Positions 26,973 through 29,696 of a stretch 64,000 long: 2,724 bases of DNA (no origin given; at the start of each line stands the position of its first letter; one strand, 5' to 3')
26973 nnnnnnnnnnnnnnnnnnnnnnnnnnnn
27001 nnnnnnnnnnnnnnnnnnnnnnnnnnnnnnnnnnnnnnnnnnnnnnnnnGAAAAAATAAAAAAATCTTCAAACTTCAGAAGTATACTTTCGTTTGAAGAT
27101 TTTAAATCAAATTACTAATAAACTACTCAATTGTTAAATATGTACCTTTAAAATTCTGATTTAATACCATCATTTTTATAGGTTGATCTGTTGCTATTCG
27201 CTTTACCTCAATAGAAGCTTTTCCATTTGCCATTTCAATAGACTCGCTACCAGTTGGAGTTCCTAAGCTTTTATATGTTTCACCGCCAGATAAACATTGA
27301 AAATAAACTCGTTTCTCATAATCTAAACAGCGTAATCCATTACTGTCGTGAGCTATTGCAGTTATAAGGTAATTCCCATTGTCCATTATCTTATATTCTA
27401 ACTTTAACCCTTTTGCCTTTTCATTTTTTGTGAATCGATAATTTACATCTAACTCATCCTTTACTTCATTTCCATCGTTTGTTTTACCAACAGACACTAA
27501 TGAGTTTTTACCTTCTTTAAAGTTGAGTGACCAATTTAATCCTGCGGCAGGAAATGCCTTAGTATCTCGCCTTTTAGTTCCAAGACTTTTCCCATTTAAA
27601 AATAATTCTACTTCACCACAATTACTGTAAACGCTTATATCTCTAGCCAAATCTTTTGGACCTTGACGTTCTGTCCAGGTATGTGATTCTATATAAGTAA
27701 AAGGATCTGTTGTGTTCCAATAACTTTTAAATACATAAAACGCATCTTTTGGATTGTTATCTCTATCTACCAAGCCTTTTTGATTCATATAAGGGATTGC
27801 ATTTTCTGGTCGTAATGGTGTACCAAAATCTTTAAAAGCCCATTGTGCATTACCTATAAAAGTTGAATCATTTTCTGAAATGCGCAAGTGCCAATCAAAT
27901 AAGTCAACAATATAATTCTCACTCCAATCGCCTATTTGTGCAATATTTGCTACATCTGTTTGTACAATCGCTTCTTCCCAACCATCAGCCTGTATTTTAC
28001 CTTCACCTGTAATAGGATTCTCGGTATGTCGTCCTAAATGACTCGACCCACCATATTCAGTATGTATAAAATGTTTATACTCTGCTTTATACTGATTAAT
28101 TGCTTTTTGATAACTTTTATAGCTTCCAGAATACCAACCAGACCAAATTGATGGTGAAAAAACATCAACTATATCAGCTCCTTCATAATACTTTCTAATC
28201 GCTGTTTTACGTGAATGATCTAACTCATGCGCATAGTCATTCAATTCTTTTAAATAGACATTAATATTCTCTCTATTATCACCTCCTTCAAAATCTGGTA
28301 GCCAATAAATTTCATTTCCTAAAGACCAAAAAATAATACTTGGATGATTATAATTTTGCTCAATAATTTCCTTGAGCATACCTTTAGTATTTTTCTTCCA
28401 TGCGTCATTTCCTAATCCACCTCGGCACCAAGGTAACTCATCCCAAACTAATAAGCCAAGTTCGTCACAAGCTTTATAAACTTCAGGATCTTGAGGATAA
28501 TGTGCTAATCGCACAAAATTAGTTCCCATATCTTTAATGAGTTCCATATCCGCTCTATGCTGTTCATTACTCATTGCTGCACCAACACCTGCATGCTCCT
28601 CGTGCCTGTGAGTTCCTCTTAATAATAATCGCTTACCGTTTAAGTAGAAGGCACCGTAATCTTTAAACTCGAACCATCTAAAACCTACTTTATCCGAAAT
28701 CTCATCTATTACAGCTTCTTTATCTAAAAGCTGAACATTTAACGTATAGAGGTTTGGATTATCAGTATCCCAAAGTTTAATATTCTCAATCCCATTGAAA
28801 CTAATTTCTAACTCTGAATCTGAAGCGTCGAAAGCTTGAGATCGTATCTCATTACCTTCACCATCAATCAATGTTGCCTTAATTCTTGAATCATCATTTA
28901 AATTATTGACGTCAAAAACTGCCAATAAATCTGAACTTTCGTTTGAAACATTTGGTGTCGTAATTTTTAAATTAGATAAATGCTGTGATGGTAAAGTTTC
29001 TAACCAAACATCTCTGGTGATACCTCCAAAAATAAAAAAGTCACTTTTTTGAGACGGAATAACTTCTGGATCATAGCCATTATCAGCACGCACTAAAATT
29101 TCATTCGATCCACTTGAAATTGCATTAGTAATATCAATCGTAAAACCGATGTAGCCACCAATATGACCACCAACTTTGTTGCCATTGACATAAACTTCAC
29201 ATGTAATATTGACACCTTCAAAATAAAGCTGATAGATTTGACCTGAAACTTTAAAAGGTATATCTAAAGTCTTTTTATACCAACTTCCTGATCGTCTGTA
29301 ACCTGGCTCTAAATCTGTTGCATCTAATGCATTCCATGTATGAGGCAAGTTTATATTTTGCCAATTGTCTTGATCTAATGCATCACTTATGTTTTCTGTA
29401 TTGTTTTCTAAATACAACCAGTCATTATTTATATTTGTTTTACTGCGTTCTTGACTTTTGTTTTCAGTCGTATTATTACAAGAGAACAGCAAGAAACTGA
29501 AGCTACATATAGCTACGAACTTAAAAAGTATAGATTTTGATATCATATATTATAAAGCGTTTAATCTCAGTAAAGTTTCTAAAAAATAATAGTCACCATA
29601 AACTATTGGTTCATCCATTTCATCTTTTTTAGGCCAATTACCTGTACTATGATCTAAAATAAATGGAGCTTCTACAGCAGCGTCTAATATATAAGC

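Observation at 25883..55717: Candidate beta-glucuronan (polyglucuronate) utilisation locus with a complete two-branch catabolic route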

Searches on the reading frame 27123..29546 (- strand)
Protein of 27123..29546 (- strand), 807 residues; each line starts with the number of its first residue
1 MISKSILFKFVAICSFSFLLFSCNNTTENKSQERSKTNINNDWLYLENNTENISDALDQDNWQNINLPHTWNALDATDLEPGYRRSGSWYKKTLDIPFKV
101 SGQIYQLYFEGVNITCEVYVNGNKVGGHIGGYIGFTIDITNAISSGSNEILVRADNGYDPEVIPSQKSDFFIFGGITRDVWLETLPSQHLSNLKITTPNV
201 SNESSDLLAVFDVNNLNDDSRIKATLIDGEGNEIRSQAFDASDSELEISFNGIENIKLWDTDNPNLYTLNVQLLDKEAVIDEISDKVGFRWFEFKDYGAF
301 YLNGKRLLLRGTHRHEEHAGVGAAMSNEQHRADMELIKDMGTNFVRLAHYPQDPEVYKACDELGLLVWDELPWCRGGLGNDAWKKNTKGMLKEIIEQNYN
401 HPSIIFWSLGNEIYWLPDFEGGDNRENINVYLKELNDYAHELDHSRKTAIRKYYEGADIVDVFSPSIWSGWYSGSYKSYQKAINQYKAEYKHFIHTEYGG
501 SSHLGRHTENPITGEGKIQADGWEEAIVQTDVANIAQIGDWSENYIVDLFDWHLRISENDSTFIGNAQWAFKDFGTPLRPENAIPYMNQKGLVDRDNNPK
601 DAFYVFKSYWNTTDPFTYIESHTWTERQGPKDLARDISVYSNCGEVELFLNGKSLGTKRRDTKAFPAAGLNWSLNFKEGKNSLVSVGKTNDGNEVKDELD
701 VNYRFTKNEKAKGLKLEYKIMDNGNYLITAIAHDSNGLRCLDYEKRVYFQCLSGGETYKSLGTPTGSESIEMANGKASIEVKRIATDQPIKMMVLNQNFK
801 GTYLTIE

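Call 3: search_protein_families(library=pfam, proteins=[window:27123-29546:-])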
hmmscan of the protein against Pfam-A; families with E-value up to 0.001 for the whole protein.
window:27123-29546:- (807 aa): 6 families
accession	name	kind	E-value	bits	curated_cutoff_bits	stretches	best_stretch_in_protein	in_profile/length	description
PF02836.23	Glyco_hydro_2_C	-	8.9e-37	127.3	21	1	295-611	4-298/302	Glycosyl hydrolases family 2, TIM barrel domain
PF02837.24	Glyco_hydro_2_N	-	1.5e-19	71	28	1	46-186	12-169/169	Glycosyl hydrolases family 2, sugar binding domain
PF16355.11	DUF4982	-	2.5e-14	53.4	23.9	1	636-695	5-60/61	Domain of unknown function (DUF4982)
PF00703.27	Glyco_hydro_2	-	3.4e-12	47.5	23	1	192-290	5-109/109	Glycosyl hydrolases family 2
PF22666.2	Glyco_hydro_2_N2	-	6.9e-09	36.4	27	1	86-158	48-121/167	Glycosyl hydrolase 2 galactose-binding domain-like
PF22820.2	TcaA_3rd_4th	-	0.00075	19.8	27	0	636-663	4-31/73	TcaA protein 3rd/4th domain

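Call 13: search_solved_structures(query=window:27123-29546:-, max_evalue=1e-10)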
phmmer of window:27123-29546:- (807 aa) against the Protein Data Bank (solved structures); distinct sequences matched with E-value up to 1e-10: 127 (the best 60 are shown).
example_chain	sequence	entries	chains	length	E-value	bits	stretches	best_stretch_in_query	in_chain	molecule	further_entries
6d7j_A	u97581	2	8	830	2.7e-184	618.1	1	35-785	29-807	Beta-Glucuronidase | Glycosyl hydrolase family 2, TIM barrel domain protein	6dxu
6d1p_A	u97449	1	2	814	9.1e-178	596.5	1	61-783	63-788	Glycosyl hydrolases family 2, sugar binding domain protein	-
6ed1_A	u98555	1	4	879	5.9e-99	335.8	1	33-511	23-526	Glycosyl hydrolase family 2, sugar binding domain protein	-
8dhl_A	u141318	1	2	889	4.2e-94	319.8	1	33-512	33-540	Glycosyl hydrolase family 2, sugar binding domain protein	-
5uj6_A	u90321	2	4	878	3.5e-89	303.5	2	31-512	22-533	Glycosyl hydrolases family 2, sugar binding domain protein | Beta-galactosidase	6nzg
6d50_A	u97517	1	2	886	7.8e-89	302.3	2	33-511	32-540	Glycosyl hydrolases family 2, sugar binding domain protein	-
6d8g_A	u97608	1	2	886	1.5e-87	298.1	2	33-511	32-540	Glycosyl hydrolases family 2, sugar binding domain protein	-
6mvh_A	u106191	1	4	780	3.8e-85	290.1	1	33-517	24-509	Beta-galactosidase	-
8ges_A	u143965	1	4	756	1e-84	288.7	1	36-517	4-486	beta-galactosidase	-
8get_A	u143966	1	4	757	1.1e-84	288.7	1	36-517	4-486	beta-galactosidase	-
6mvg_A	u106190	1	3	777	6.8e-84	286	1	34-527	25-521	beta-glucuronidase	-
3fn9_A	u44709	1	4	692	5.8e-82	279.6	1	38-711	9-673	Putative beta-galactosidase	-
8dhe_A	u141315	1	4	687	2e-76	261.3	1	31-690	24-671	Glycosyl hydrolase family 2, sugar bindingdomain protein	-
7kgz_A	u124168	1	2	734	1.2e-75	258.7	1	60-515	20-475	Beta-glucuronidase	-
6mvf_A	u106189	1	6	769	1.5e-75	258.4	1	63-660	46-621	Beta-galactosidase/beta-glucuronidase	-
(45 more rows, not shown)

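Call 29: search_protein_families(library=ncbifam, proteins=[window:27123-29546:-], max_evalue=0.00001)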
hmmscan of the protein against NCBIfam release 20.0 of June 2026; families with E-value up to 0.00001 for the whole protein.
window:27123-29546:- (807 aa): 11 families
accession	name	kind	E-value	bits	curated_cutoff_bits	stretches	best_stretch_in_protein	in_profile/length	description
NF050095.1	BetGlucuronLacZ4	equivalog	4.5e-112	375.3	950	1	28-690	8-657/666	beta-glucuronidase LacZ4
NF041462.1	GalA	equivalog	2.1e-84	284.1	900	1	30-698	15-649/763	beta-galactosidase GalA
NF041463.1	GalB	equivalog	1.1e-67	228.7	900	2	47-450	85-510/869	beta-galactosidase GalB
NF049877.1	GlucurArabfur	equivalog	3.4e-66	223.7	1800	2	251-698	604-1026/1400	beta-d-glucuronidase/beta-L-arabinofuranosidase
NF052611.1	beta_gal_Bga2A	equivalog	9.8e-62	209.2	999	1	60-498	86-527/1007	beta-galactosidase, LacZ type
NF007538.0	PRK10150.1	equivalog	7.5e-58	196.3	544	2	54-510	36-524/607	beta-glucuronidase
NF049891.1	Bet1-4galacdseBT4156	equivalog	1e-54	185.8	1700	1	88-416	79-411/946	exo-beta-1,4-galactosidase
NF007666.0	PRK10340.1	equivalog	1e-51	175.9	1284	1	89-424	112-455/1030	beta-galactosidase subunit alpha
NF007074.0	PRK09525.1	subfamily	3.6e-45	154.1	1221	1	90-412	124-462/1027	beta-galactosidase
NF041100.1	betagal_LacZ_Ttogales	equivalog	5e-41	140.4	2000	1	88-465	110-489/1090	beta-galactosidase LacZ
NF049890.1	Bet1-4galacdseBT4151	equivalog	6.2e-26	90.6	1500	1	87-412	108-449/952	exo-beta-1,4-galactosidase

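Call 41: search_solved_structures(query=window:27123-29546:-, max_evalue=1e-150, show_alignments=1)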
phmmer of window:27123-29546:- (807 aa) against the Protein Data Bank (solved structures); distinct sequences matched with E-value up to 1e-150: 2.
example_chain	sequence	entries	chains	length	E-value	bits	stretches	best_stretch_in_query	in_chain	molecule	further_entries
6d7j_A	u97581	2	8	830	2.7e-184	618.1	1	35-785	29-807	Beta-Glucuronidase | Glycosyl hydrolase family 2, TIM barrel domain protein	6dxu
6d1p_A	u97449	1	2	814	9.1e-178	596.5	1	61-783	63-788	Glycosyl hydrolases family 2, sugar binding domain protein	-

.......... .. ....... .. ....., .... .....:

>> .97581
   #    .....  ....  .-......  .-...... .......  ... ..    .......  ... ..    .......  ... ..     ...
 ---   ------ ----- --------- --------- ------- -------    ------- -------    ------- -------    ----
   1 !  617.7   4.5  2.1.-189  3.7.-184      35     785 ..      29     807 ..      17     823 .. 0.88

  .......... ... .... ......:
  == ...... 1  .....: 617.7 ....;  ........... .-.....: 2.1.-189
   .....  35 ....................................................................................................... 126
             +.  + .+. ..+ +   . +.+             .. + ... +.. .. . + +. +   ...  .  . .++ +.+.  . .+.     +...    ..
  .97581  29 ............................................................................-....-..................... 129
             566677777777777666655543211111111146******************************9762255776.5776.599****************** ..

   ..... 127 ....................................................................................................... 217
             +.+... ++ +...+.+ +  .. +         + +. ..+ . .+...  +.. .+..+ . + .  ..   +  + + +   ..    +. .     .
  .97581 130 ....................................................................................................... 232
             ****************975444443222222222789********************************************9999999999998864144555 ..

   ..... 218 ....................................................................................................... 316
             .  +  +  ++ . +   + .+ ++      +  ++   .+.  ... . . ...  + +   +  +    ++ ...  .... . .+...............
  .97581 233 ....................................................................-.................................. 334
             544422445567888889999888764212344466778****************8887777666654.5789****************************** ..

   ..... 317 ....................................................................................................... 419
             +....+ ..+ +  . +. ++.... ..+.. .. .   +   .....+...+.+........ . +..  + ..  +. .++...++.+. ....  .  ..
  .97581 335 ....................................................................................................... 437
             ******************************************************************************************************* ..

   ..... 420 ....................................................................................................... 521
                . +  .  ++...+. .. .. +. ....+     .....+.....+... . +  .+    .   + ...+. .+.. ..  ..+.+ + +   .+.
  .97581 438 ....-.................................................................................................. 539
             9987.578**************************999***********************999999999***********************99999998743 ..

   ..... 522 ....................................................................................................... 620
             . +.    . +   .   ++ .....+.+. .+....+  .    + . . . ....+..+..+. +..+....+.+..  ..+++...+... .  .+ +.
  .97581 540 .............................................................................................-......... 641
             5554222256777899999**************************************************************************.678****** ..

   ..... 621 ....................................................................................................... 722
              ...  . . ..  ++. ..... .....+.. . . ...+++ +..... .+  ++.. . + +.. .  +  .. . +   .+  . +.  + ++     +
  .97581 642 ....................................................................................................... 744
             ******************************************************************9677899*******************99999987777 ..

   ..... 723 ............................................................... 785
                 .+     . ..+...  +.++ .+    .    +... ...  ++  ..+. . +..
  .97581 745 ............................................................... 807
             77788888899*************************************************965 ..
